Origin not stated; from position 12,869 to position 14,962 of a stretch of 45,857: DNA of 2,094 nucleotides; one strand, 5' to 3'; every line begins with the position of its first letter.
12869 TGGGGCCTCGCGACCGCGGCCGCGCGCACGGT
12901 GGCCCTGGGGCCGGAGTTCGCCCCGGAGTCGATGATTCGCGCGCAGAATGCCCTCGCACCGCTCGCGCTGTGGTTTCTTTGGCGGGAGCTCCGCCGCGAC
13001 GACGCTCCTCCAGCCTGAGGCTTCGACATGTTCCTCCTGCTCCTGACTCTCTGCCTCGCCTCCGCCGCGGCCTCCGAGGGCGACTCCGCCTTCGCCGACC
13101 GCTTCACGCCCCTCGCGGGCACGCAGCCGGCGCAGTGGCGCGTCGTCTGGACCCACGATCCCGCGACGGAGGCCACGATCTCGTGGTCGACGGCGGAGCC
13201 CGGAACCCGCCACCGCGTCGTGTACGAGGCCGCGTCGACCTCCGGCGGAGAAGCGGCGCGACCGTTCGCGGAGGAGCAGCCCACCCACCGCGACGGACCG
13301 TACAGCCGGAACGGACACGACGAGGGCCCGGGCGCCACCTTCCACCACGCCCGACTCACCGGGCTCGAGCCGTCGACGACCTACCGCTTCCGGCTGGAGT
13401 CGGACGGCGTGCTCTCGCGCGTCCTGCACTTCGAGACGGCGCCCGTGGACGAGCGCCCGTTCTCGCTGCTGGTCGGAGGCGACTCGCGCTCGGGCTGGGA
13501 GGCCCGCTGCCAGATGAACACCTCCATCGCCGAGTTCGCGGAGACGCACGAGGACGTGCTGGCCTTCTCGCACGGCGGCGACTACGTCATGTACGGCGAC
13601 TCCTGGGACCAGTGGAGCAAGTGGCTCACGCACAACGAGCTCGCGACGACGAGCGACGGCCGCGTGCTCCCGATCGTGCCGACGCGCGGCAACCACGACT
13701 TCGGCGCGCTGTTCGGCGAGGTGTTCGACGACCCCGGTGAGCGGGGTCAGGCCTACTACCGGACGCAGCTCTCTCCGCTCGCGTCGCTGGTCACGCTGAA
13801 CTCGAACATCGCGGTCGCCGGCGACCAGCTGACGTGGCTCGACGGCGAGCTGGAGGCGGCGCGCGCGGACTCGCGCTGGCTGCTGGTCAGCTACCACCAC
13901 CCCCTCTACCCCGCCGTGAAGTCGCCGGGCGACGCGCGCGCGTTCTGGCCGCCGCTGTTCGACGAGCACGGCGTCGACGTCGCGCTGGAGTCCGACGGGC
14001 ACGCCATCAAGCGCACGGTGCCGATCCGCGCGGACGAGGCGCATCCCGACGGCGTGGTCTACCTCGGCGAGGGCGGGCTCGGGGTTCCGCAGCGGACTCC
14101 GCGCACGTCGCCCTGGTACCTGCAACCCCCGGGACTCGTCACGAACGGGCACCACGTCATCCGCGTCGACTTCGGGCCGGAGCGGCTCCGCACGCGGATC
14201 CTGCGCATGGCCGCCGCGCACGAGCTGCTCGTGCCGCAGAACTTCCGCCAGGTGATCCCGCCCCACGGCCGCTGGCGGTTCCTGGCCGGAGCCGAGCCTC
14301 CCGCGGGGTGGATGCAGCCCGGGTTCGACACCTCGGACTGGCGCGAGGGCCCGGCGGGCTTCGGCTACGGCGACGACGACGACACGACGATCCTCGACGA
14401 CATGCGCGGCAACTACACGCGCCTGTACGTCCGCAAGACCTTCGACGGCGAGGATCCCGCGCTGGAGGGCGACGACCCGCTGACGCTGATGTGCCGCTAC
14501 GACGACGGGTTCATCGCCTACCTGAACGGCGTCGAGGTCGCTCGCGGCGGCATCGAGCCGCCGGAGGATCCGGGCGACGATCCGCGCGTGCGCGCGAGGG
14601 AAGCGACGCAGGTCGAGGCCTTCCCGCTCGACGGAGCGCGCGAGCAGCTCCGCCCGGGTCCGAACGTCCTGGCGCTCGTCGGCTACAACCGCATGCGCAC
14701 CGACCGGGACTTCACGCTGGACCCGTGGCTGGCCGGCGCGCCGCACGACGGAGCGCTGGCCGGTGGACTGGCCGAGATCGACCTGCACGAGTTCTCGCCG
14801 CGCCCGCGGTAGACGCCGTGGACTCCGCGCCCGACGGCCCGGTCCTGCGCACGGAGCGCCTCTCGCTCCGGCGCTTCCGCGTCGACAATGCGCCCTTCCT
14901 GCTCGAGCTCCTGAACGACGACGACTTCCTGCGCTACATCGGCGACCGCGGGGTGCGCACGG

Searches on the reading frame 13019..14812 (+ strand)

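Call 70: search_protein_families(library=pfam, proteins=[window:13019-14812:+], max_evalue=0.00001)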
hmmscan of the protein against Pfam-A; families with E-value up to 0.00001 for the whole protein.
window:13019-14812:+ (597 aa): 2 families
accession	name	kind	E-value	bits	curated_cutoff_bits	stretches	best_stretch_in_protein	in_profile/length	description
PF16656.11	Pur_ac_phosph_N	-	9.2e-14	52.2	30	1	37-140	1-93/93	Purple acid Phosphatase, N-terminal domain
PF00149.33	Metallophos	-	6e-08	33.8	21.5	1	177-323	28-184/191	Calcineurin-like phosphoesterase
